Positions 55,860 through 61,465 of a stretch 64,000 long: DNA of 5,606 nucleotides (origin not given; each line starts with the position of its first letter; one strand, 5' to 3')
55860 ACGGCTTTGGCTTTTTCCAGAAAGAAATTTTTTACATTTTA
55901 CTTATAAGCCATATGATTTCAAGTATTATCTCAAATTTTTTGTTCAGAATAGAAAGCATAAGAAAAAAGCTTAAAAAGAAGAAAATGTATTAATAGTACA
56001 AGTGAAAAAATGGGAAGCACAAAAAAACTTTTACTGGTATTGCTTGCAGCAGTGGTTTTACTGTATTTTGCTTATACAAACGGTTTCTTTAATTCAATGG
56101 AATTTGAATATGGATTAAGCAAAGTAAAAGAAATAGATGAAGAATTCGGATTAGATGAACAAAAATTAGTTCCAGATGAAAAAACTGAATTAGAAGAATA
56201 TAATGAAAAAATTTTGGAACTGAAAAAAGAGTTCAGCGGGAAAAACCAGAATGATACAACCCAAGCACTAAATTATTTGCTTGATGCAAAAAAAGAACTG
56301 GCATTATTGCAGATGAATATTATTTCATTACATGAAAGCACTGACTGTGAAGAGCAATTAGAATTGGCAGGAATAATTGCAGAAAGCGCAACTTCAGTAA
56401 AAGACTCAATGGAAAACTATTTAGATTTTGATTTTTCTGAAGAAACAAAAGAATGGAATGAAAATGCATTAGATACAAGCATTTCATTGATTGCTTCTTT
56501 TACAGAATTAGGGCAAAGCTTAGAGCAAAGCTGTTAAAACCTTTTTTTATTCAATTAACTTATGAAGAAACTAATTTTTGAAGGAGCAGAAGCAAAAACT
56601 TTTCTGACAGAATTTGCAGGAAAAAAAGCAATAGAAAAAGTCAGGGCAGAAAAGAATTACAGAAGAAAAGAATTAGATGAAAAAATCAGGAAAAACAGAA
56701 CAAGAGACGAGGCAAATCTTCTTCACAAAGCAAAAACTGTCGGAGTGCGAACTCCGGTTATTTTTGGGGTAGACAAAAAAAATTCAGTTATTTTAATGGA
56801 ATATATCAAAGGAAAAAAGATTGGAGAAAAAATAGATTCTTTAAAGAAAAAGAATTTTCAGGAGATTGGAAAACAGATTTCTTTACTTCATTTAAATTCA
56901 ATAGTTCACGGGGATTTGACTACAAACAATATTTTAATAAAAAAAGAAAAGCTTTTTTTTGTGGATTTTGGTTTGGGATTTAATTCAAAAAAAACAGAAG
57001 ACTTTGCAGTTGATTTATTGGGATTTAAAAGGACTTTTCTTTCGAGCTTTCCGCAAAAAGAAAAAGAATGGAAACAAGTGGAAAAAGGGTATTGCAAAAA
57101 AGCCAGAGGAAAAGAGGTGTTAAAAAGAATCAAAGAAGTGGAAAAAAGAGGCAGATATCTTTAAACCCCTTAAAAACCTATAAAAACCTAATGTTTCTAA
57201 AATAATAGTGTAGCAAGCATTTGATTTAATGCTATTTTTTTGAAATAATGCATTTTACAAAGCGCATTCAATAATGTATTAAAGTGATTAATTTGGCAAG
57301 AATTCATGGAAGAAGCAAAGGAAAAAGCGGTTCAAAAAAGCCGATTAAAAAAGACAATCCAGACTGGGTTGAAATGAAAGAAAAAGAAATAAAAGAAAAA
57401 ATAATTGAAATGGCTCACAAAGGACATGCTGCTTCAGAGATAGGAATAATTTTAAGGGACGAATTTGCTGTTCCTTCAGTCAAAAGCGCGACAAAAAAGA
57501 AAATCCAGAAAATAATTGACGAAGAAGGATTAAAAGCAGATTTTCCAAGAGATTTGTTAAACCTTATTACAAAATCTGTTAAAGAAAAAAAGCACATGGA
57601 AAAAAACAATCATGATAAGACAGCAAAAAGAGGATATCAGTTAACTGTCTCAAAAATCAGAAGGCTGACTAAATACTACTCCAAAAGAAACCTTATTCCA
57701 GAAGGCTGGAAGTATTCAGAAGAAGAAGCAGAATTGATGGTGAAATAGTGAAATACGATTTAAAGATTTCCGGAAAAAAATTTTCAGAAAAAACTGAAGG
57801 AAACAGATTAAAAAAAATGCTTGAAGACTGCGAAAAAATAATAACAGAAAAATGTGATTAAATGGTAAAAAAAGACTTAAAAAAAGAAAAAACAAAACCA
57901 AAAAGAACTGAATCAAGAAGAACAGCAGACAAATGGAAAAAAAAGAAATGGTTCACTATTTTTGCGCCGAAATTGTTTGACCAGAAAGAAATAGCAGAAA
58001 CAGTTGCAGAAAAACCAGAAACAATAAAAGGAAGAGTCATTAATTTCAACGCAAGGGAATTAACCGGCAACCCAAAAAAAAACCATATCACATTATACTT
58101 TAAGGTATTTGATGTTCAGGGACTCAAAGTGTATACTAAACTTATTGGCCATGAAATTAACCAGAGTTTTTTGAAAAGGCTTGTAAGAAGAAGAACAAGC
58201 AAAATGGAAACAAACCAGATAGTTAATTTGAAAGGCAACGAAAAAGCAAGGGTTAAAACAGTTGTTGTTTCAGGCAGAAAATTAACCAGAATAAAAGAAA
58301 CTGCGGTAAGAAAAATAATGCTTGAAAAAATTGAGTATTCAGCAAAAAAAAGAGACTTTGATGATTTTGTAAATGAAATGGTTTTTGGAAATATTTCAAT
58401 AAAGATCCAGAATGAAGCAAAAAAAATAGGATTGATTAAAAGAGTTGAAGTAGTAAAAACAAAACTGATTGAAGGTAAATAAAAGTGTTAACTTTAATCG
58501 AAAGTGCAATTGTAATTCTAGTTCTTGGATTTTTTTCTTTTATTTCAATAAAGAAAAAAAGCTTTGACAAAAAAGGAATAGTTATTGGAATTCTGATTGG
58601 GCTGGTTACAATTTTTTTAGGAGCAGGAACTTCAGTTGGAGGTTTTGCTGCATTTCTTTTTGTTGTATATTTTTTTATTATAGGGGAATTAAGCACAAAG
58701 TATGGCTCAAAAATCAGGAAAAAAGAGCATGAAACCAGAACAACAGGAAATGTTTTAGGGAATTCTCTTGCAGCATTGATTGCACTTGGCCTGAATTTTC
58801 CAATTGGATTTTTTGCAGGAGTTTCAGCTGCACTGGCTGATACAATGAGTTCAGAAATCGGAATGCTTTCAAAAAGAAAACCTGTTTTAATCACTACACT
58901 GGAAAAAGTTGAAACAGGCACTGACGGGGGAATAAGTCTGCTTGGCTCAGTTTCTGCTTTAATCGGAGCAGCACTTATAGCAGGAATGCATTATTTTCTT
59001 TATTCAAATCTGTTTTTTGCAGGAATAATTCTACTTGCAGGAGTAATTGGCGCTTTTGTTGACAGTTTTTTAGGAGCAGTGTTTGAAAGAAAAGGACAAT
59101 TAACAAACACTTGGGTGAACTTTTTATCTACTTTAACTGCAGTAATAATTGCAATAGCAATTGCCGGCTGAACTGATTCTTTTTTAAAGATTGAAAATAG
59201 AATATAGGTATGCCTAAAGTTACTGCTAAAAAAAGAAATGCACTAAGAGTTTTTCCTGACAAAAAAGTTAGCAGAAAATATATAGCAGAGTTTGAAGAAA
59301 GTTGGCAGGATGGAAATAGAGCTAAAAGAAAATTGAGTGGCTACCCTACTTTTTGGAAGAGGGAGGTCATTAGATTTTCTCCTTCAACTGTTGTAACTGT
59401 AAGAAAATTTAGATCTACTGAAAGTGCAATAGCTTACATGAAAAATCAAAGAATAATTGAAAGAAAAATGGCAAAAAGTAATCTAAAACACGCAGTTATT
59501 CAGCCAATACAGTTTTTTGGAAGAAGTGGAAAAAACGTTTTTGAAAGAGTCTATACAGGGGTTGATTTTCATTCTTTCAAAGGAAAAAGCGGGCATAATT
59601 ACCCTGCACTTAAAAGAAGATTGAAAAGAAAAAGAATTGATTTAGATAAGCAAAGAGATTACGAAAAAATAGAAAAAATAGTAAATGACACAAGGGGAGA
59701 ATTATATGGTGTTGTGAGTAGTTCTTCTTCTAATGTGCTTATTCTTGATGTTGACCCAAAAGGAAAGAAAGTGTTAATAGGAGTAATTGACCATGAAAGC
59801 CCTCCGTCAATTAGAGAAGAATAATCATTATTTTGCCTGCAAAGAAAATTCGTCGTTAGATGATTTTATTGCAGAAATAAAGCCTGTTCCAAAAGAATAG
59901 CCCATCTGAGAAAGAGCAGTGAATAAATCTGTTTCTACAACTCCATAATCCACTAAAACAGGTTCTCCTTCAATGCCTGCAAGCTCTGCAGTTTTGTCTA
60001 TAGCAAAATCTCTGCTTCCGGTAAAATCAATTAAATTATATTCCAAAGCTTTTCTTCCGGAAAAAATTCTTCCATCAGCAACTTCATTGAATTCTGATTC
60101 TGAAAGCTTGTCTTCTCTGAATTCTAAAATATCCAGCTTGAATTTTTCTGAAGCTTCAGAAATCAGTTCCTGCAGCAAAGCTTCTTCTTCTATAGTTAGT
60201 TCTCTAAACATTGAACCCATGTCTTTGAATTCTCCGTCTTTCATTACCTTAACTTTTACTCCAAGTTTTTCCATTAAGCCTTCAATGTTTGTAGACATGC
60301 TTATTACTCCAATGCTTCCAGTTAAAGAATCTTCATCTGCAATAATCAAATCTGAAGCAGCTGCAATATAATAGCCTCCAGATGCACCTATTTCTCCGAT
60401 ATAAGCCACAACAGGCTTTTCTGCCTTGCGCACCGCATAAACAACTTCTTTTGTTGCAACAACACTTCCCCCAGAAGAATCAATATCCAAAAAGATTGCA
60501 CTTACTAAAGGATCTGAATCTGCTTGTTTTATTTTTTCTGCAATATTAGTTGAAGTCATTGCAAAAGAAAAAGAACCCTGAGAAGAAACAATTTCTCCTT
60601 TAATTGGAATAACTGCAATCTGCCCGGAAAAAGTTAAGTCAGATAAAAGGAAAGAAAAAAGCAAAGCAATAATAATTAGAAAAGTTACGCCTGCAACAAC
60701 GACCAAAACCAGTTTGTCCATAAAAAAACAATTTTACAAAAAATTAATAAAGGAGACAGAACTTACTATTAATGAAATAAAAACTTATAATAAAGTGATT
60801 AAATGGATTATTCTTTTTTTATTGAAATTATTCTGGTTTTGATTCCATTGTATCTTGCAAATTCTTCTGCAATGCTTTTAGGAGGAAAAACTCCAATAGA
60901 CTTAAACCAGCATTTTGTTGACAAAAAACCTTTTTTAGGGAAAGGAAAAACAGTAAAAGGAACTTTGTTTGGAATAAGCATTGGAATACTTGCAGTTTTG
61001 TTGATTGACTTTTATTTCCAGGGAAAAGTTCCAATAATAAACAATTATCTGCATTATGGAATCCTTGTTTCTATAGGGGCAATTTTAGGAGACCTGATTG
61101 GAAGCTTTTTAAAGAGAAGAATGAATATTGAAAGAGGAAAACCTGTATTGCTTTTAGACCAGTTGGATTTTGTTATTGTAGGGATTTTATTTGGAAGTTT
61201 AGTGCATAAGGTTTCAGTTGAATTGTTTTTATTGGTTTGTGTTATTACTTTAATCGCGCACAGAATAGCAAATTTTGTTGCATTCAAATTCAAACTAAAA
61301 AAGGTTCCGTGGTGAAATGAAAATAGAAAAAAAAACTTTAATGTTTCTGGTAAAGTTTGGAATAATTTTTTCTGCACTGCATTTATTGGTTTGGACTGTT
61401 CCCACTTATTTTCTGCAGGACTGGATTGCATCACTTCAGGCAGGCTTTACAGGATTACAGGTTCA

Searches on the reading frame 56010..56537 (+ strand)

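Call 38: search_protein_families(library=pfam, proteins=[window:56010-56537:+], max_evalue=0.1)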
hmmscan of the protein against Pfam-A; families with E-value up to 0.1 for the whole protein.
window:56010-56537:+ (175 aa): 0 families

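Call 82: search_protein_families(library=ncbifam, proteins=[window:56010-56537:+], max_evalue=0.1)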
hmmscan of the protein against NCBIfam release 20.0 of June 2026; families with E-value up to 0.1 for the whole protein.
window:56010-56537:+ (175 aa): 1 family
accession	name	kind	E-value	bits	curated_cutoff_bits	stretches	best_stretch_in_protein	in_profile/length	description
NF033745.1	class_C_sortase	subfamily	0.053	13.2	160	1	9-106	3-102/220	class C sortase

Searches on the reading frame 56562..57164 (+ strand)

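Call 79: search_protein_families(library=pfam, proteins=[window:56562-57164:+], max_evalue=0.01)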
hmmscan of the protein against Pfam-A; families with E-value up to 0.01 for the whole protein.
window:56562-57164:+ (200 aa): 9 families
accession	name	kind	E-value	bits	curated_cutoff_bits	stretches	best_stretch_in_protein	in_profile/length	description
PF01163.29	RIO1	-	2.6e-11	43.9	22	1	16-137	23-149/187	RIO domain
PF00069.31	Pkinase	-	8.6e-11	42.2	31.7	1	23-146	22-152/263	Protein kinase domain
PF06293.20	Kdo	-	7.9e-08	32.4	21.3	1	29-177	31-207/207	Lipopolysaccharide kinase (Kdo/WaaP) family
PF03109.22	ABC1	-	5.9e-07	29.3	22.9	1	51-142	121-217/244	ABC1 atypical kinase-like domain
PF07714.23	PK_Tyr_Ser-Thr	-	5.5e-06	26.3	23.1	1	41-142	42-152/258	Protein tyrosine and serine/threonine kinase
PF01636.29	APH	-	8.7e-05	22.8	23.2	1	113-150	169-208/239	Phosphotransferase enzyme family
PF02958.26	EcKL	-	0.00018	21.4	22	1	80-140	180-249/294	Ecdysteroid kinase-like family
PF03881.20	Fructosamin_kin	-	0.0028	17.4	22.4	0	50-111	62-116/288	Fructosamine kinase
PF19974.5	TCAD9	-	0.0067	16.1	40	1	109-149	294-335/429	Ternary complex associated domain 9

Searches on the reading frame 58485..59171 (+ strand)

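Call 79: search_protein_families(library=pfam, proteins=[window:58485-59171:+], max_evalue=0.01)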
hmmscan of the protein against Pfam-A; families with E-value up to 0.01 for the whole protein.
window:58485-59171:+ (228 aa): 1 family
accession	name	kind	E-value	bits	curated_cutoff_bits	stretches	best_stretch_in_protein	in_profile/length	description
PF01940.21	DUF92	-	7.4e-46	157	27.5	1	14-219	3-250/251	Integral membrane protein DUF92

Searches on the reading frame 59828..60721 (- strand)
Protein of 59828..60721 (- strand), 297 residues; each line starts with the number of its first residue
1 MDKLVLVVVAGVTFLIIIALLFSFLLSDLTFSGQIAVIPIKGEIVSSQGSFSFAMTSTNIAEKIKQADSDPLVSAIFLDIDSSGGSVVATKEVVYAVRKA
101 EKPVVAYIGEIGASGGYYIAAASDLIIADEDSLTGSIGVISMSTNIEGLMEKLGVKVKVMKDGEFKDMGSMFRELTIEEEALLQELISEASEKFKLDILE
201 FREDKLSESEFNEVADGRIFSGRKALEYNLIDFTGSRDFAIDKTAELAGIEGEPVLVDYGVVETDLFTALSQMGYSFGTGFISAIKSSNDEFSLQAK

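Call 13: search_protein_families(library=ncbifam, proteins=[window:59828-60721:-], max_evalue=0.00001)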
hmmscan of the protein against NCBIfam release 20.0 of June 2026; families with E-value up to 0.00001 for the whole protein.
window:59828-60721:- (297 aa): 6 families
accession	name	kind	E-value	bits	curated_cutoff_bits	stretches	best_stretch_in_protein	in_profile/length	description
TIGR00706.1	SppA_dom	equivalog_domain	2.1e-60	203.9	155.45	1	34-249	1-208/208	signal peptide peptidase SppA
TIGR00705.1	SppA_67K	equivalog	7.8e-44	150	311.45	1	33-250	311-527/590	signal peptide peptidase SppA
NF008195.0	PRK10949.1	equivalog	1.4e-34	119.3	746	1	32-269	325-559/618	signal peptide peptidase SppA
NF008745.0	PRK11778.1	equivalog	1.9e-20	73.3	259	1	75-241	132-297/345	protease SohB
NF045542.1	Clp_rel_HeadMat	equivalog_domain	5.7e-07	29.6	120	1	38-132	3-93/165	head maturation protease, ClpP-related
NF047768.1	Clp_like_SDH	equivalog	8.5e-06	25.4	250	0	58-137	66-142/260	SDH family Clp fold serine proteinase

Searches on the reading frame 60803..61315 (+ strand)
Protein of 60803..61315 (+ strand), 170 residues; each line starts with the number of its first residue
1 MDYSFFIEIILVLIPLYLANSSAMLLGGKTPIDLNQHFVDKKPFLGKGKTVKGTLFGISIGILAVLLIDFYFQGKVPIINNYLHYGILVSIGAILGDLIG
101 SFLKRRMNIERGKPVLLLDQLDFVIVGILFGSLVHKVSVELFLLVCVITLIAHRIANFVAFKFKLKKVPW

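Call 38: search_protein_families(library=pfam, proteins=[window:60803-61315:+], max_evalue=0.1)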
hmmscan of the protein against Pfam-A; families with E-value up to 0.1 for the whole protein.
window:60803-61315:+ (170 aa): 3 families
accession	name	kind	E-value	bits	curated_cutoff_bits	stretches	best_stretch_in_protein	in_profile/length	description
PF01864.22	CarS-like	-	2.9e-44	151.6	22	1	6-170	5-175/175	CDP-archaeol synthase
PF01148.25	CTP_transf_1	-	1.9e-08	34.9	24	1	48-109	169-230/264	Cytidylyltransferase family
PF11857.13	DUF3377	-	0.093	13.1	26.5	0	137-152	32-47/72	Domain of unknown function (DUF3377)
